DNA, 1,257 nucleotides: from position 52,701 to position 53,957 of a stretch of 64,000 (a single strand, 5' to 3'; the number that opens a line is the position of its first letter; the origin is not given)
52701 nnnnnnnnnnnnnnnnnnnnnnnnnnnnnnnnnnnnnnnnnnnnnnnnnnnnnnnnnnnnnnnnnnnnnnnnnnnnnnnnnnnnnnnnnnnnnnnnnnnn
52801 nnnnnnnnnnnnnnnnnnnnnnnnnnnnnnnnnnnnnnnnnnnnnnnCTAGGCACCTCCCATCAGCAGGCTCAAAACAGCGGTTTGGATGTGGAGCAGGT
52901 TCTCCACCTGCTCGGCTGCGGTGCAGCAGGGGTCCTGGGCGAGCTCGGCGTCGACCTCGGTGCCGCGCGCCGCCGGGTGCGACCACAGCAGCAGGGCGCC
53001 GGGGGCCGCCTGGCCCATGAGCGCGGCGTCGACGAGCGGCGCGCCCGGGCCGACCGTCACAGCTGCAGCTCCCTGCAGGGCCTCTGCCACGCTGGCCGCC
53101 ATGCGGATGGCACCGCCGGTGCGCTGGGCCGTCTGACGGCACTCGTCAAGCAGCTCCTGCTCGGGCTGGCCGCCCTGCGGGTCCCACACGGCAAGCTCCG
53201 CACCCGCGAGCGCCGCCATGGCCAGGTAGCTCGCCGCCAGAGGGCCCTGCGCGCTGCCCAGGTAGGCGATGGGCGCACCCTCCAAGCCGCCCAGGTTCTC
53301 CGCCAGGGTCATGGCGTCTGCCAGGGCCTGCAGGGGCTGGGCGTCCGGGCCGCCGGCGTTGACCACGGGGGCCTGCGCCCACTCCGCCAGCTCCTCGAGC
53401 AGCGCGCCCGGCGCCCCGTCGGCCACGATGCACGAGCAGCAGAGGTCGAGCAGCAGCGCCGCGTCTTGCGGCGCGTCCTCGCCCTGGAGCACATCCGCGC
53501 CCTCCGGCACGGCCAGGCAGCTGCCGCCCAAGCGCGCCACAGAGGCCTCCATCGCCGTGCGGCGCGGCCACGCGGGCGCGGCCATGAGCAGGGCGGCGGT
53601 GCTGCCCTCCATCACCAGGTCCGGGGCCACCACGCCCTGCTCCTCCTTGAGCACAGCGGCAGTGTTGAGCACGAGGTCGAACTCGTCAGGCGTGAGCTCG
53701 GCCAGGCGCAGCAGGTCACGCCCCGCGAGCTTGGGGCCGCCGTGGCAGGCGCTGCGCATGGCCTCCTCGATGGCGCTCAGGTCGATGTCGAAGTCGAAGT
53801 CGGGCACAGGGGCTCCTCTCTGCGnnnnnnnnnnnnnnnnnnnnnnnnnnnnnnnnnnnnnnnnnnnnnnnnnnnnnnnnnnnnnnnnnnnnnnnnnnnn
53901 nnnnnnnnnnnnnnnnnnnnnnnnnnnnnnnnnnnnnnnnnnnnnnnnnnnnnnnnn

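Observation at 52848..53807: OTCase homolog at the canonical argF slot has lost the textbook carbamoyltransferase motifs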

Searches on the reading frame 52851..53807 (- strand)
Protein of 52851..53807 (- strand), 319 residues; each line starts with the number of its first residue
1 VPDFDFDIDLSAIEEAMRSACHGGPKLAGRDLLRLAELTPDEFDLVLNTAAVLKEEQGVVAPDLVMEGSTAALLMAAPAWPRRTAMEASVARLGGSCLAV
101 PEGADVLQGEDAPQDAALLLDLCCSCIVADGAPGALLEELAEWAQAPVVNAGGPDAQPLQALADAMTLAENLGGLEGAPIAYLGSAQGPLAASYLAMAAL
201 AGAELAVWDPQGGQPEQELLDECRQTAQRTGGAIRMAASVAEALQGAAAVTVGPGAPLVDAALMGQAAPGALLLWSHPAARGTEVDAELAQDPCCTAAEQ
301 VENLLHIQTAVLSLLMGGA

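Call 5: search_protein_families(library=pfam, proteins=[window:52851-53807:-], max_evalue=10)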
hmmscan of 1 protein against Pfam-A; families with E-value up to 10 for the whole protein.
window:52851-53807:- (319 aa): 2 families
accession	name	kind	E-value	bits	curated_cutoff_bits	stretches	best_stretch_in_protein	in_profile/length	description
PF02729.26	OTCace_N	-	7.4e-20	72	29.9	1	30-170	1-148/148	Aspartate/ornithine carbamoyltransferase, carbamoyl-P binding domain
PF00185.30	OTCace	-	3.4e-18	66.6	29.4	2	259-314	101-156/157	Aspartate/ornithine carbamoyltransferase, Asp/Orn binding domain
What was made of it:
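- On Asp/Orn carbamoyltransferase superfamily (fold): 72 bits against 29.9 and 66.6 bits against 29.4 (call 5).
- Pfam OTCace_N 7e-20 and OTCace 3e-18 (call 5).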

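Call 6: search_protein_families(library=ncbifam, proteins=[window:52851-53807:-], max_evalue=10)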
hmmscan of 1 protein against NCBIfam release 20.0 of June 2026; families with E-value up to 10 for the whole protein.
window:52851-53807:- (319 aa): 16 families
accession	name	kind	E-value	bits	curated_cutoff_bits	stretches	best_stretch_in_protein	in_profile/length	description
NF001986.0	PRK00779.1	subfamily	2.6e-42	145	306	2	27-251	3-222/307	ornithine carbamoyltransferase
TIGR00658.1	orni_carb_tr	equivalog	1e-38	133.2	280.85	2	30-250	1-220/304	ornithine carbamoyltransferase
NF011380.0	PRK14805.1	equivalog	1.7e-32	112.7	421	2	31-248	3-216/302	ornithine carbamoyltransferase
NF009213.0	PRK12562.1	subfamily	5.1e-20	72.1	559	1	30-249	7-228/334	ornithine carbamoyltransferase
NF003286.0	PRK04284.1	subfamily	9.4e-20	71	515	1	27-249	4-227/332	ornithine carbamoyltransferase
NF003384.0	PRK04523.1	equivalog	2.1e-19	69.8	288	3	135-250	127-248/336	N-acetylornithine carbamoyltransferase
NF002032.1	PRK00856.1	equivalog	2.7e-19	69.5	263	2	30-217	1-191/297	aspartate carbamoyltransferase catalytic subunit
TIGR04384.1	putr_carbamoyl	exception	9.1e-19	67.7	500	2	35-250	5-222/330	putrescine carbamoyltransferase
TIGR00670.1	asp_carb_tr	equivalog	1.5e-17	63.7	236.95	2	30-245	1-216/304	aspartate carbamoyltransferase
NF002470.0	PRK01713.1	equivalog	3.7e-16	59.5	545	1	27-250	5-229/334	ornithine carbamoyltransferase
NF008853.0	PRK11891.1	equivalog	0.0002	20.1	560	1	65-249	124-312/430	aspartate carbamoyltransferase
NF011379.0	PRK14804.1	equivalog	0.00039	19.6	373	1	46-213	23-188/311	ornithine carbamoyltransferase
NF005538.0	PRK07200.1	equivalog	0.00061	18.9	453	1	156-252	164-269/396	knotted carbamoyltransferase YgeW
NF006046.0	PRK08192.1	equivalog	0.00062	19.1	512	1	27-173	4-152/339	aspartate carbamoyltransferase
TIGR03316.1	ygeW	equivalog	0.0015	17.5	500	1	154-257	159-271/391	knotted carbamoyltransferase YgeW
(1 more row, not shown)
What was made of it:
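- On Ornithine carbamoyltransferase (EC 2.1.3.3, TIGR00658/NF001986): 133 against 280.85 and 145 against 306 (call 6).
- On Knotted transcarbamylases (AOTCase/SOTCase/YgeW): NF003384 70 against 288; YgeW models 18-19 against 453-500 (call 6).
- The equivalog score is less than half the cutoff (call 6).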

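Call 7: search_solved_structures(query=window:52851-53807:-, max_evalue=10, show_alignments=3)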
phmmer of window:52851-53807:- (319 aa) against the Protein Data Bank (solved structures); distinct sequences matched with E-value up to 10: 90 (the best 60 are shown).
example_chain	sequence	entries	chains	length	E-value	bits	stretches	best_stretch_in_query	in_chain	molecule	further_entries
1pvv_A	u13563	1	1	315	9.2e-35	124.1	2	26-250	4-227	Ornithine carbamoyltransferase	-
1a1s_A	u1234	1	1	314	9.4e-35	124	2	26-250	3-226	ORNITHINE CARBAMOYLTRANSFERASE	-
1vlv_A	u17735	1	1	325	2.2e-24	90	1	22-251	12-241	Ornithine carbamoyltransferase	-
3gd5_A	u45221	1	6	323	4.5e-24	89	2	30-248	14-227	Ornithine carbamoyltransferase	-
2ef0_A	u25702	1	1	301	2.2e-23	86.7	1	29-315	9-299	Ornithine carbamoyltransferase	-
7nnf_A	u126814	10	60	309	1e-22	84.5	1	30-315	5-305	Ornithine carbamoyltransferase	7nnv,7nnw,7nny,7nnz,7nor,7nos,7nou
2i6u_A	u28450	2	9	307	1.1e-22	84.4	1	30-315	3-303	Ornithine carbamoyltransferase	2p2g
2otc_A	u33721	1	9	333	1.3e-21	80.9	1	31-250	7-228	ORNITHINE CARBAMOYLTRANSFERASE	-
1akm_A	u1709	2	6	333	1.7e-21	80.5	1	31-250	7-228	ORNITHINE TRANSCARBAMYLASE | ORNITHINE TRANSCARBAMOYLASE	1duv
4nf2_A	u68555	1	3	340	7.3e-21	78.4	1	24-237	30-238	Ornithine carbamoyltransferase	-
4ep1_A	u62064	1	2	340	1.1e-20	77.8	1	24-237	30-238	Ornithine carbamoyltransferase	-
7x99_A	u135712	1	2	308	6.3e-20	75.3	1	27-316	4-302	ornithine carbamoyltransferase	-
3upd_A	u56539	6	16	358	1.4e-19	74.2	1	27-247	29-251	Ornithine carbamoyltransferase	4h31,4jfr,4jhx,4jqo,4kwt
4oh7_A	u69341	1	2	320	6.1e-19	72.1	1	66-314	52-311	Ornithine carbamoyltransferase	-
8qeu_A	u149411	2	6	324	4.8e-18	69.2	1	64-317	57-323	Ornithine transcarbamylase, chloroplastic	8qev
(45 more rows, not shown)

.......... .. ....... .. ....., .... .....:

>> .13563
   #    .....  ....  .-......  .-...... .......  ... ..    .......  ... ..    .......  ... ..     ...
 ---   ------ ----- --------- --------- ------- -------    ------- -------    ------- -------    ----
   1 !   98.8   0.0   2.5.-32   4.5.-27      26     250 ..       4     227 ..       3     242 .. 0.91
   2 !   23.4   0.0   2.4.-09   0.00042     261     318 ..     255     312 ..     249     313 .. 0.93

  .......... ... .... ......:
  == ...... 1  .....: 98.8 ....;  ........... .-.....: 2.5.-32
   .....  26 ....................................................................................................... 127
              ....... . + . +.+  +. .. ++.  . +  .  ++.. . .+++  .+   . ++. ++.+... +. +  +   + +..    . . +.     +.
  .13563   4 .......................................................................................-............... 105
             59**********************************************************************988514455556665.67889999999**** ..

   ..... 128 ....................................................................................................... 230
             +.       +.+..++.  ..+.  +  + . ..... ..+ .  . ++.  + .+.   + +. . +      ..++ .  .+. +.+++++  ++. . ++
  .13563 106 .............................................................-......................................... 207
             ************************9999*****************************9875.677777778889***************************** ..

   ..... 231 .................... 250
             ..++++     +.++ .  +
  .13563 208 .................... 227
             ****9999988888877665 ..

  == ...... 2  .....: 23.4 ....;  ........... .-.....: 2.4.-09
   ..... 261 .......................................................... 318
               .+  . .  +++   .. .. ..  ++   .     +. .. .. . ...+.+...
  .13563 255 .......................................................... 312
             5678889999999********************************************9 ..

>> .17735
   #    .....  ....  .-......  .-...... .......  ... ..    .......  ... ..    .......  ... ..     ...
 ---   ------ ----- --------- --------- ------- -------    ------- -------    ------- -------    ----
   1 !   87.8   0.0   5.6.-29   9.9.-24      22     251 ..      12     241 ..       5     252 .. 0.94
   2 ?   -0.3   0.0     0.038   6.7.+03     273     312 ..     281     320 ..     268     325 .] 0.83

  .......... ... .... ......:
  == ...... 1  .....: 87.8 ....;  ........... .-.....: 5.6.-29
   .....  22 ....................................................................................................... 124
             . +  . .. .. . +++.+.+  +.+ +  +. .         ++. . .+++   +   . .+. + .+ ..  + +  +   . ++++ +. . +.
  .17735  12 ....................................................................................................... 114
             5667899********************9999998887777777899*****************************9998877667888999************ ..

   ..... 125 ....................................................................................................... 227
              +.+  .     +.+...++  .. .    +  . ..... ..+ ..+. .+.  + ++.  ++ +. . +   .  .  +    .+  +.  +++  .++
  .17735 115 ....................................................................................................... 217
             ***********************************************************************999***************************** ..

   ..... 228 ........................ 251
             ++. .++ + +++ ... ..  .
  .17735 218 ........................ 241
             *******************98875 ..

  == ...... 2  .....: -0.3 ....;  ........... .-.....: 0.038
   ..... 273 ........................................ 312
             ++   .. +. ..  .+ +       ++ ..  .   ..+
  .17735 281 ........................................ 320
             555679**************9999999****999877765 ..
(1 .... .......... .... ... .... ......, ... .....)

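Call 8: find_homologous_proteins(query=window:52851-53807:-, max_evalue=0.00001)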
Query window:52851-53807:- (319 aa): 8 proteins with E <= 0.00001 among 8000 candidates.
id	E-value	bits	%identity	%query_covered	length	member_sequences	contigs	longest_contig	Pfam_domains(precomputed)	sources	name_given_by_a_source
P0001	5.3e-190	649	98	100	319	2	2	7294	PF00185.31,PF02729.27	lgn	-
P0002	3.9e-171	587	88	100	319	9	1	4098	PF00185.31,PF02729.27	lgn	-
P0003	7.7e-170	582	88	100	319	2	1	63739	PF00185.31,PF02729.27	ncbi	ncbi:MAG: hypothetical protein ACI36W_02295 [Coriobacteriales bacterium]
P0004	7.3e-167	573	87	100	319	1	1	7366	PF00185.31,PF02729.27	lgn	-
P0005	1.2e-144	500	76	99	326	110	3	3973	PF00185.31,PF02729.27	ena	-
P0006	2.8e-116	407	76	82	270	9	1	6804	PF00185.31,PF02729.27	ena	-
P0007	1.5e-93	332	80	65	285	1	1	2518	PF07456.17,PF02729.27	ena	-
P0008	1.8e-16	79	29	86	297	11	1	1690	PF00185.31,PF02729.27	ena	-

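Call 10: find_encoding_contigs(protein=window:52851-53807:-, flank=10000, max_places=6)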
Protein window:52851-53807:- (319 aa): 3 contigs read that carry it; 3 places shown.
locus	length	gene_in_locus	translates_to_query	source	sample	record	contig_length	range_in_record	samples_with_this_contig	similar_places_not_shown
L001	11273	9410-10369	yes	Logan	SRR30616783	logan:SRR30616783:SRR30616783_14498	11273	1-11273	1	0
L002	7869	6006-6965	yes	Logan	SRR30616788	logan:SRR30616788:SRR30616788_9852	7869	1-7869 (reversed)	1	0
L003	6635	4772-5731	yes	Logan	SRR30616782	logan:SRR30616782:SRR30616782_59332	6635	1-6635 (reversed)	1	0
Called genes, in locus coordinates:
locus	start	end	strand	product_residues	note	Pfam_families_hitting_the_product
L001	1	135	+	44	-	?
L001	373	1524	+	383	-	PF01612:DNA_pol_A_exo1, PF00570:HRDC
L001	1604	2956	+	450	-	PF13742:tRNA_anti_2, PF01336:tRNA_anti-codon (weak), PF02601:Exonuc_VII_L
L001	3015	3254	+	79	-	PF02609:Exonuc_VII_S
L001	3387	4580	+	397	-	PF00871:Acetate_kinase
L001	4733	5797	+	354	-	PF01118:Semialdhyde_dh, PF22698:Semialdhyde_dhC_1, PF02774:Semialdhyde_dhC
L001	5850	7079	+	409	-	PF01960:ArgJ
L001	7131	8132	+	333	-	PF00696:AA_kinase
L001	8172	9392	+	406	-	PF00202:Aminotran_3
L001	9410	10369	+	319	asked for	PF02729:OTCace_N, PF00185:OTCace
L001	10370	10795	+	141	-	PF01316:Arg_repressor, PF02863:Arg_repressor_C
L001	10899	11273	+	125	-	?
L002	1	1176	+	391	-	?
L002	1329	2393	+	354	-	PF01118:Semialdhyde_dh, PF22698:Semialdhyde_dhC_1, PF02774:Semialdhyde_dhC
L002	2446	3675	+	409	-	PF01960:ArgJ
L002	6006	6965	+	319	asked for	PF02729:OTCace_N, PF00185:OTCace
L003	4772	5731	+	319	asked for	PF02729:OTCace_N, PF00185:OTCace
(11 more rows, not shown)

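Call 11: find_encoding_contigs(protein=P0003, flank=10000, max_places=4)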
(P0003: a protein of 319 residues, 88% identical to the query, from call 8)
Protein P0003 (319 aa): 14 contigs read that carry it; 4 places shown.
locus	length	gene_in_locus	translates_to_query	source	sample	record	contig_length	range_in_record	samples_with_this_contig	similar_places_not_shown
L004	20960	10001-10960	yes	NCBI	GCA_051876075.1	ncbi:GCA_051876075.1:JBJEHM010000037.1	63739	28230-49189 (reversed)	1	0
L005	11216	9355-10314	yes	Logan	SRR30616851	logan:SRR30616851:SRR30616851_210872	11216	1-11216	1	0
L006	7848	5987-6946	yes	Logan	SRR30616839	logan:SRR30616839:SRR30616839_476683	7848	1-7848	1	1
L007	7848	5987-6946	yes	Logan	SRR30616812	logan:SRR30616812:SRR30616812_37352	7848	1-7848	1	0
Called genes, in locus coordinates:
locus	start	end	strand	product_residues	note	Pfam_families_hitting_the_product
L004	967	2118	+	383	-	PF01612:DNA_pol_A_exo1, PF00570:HRDC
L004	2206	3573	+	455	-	PF13742:tRNA_anti_2, PF01336:tRNA_anti-codon (weak), PF02601:Exonuc_VII_L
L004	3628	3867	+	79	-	PF02609:Exonuc_VII_S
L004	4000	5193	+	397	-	PF00871:Acetate_kinase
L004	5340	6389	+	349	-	PF01118:Semialdhyde_dh, PF02774:Semialdhyde_dhC, PF22698:Semialdhyde_dhC_1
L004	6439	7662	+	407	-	PF01960:ArgJ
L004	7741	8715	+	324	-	PF00696:AA_kinase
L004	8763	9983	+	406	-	PF00202:Aminotran_3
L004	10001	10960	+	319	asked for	PF02729:OTCace_N, PF00185:OTCace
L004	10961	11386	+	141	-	PF01316:Arg_repressor, PF02863:Arg_repressor_C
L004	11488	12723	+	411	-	PF00764:Arginosuc_synth, PF20979:Arginosuc_syn_C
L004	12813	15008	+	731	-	PF02386:TrkH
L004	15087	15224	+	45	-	-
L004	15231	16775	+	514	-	PF02386:TrkH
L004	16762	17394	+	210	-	-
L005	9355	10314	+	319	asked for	PF02729:OTCace_N, PF00185:OTCace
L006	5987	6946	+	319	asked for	PF02729:OTCace_N, PF00185:OTCace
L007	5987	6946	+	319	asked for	PF02729:OTCace_N, PF00185:OTCace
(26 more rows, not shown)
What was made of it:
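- Checked: The operon order argC-argJ-argB-argD-X-argR-argG is confirmed by the Pfam families of the called genes (calls 10, 11).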

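Call 13: find_encoding_contigs(protein=P0005, flank=10000, max_places=4)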
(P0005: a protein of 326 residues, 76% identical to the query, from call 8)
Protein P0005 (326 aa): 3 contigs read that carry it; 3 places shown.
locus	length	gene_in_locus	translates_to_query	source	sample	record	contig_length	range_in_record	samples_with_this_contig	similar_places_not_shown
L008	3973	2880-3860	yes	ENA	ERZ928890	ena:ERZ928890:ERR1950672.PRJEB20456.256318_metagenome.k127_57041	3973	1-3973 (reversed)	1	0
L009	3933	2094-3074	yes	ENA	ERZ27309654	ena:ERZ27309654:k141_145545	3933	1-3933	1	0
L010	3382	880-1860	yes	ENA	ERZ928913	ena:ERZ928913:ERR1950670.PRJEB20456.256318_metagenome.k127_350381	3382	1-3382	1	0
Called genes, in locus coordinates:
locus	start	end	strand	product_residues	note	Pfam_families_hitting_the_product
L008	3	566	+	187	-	?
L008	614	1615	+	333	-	PF00696:AA_kinase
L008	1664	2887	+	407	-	PF00202:Aminotran_3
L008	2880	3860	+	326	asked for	PF02729:OTCace_N, PF00185:OTCace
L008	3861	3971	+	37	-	?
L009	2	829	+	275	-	?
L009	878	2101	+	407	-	PF00202:Aminotran_3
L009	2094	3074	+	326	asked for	PF02729:OTCace_N, PF00185:OTCace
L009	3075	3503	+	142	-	PF01316:Arg_repressor, PF02863:Arg_repressor_C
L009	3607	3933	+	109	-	?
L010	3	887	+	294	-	?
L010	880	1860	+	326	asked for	PF02729:OTCace_N, PF00185:OTCace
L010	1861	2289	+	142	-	PF01316:Arg_repressor, PF02863:Arg_repressor_C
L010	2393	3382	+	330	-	?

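Call 16: search_protein_representatives(protein=window:52851-53807:-)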
Query: 319 residues. Proteins with E-value up to 0.001 (for the whole library): 3108; up to 1e-10: 753; up to 1e-30: 2. The best 150 are listed.
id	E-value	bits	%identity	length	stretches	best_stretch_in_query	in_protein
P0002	1.2e-171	586.7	88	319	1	1-319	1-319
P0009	3.0e-39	152.0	35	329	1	26-317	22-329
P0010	1.5e-30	123.4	36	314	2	26-252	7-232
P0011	1.8e-29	119.9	32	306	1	26-316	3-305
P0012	8.5e-29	117.6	36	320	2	30-257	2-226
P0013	5.6e-28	115.0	35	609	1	27-315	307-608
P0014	1.1e-27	114.0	35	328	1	25-318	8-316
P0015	1.1e-27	114.0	34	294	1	30-315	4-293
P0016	7.2e-27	111.3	35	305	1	31-318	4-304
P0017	1.2e-26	110.6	39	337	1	30-318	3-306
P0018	1.4e-26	110.4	33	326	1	26-316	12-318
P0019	1.6e-26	110.2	31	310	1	29-317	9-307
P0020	9.1e-26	107.7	36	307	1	29-315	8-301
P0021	3.7e-25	105.7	35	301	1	30-316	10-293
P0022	4.2e-25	105.5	32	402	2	26-252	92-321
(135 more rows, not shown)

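Call 24: find_encoding_contigs(protein=P0009, flank=8000, max_places=3)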
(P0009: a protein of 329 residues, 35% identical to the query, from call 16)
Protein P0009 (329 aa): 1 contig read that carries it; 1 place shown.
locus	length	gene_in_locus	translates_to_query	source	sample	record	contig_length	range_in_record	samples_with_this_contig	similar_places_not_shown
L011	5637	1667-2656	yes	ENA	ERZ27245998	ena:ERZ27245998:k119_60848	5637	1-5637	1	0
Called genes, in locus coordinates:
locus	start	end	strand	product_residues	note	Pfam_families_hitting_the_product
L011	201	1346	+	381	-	PF01702:TGT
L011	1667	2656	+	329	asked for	PF02729:OTCace_N, PF00185:OTCace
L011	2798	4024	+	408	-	PF00764:Arginosuc_synth, PF20979:Arginosuc_syn_C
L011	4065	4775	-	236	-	-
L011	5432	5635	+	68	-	?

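Call 26: find_related_loci(query=window:52851-53807:-, collection=genome_contigs, flank=10000)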
Query window:52851-53807:- (319 aa) in genome_contigs; peptide patterns used: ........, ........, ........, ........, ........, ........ (x = any residue, [..] = any of these).
131 stretches matched a pattern; 5 encode a relative of the query (tblastn E <= 1e-3); 5 distinct loci.
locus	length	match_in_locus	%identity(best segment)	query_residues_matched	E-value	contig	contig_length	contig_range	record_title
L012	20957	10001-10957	87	1-319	2e-164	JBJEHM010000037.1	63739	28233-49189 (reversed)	MAG: Coriobacteriales bacterium isolate PUUB41_bin.032 NODE_202_length_63739_cov_19.065385, whole genome shotgun sequenc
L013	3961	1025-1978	77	1-318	4e-158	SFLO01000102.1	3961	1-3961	MAG: Coriobacteriaceae bacterium isolate W2P13.069 Contig11170, whole genome shotgun sequence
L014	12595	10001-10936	33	23-318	3e-40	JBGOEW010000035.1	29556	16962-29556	MAG: Candidatus Fervidibacter sp. isolate 3300020139_18 Ga0197143_1000813, whole genome shotgun sequence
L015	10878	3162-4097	32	23-318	3e-40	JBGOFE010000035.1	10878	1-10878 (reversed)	MAG: Candidatus Fervidibacter sp. isolate 3300000865_6 GxsBSedJan11_1000729, whole genome shotgun sequence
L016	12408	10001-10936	32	23-318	6e-40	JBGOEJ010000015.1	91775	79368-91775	MAG: Candidatus Fervidibacter canadensis isolate 3300025775_14 Ga0209276_100272, whole genome shotgun sequence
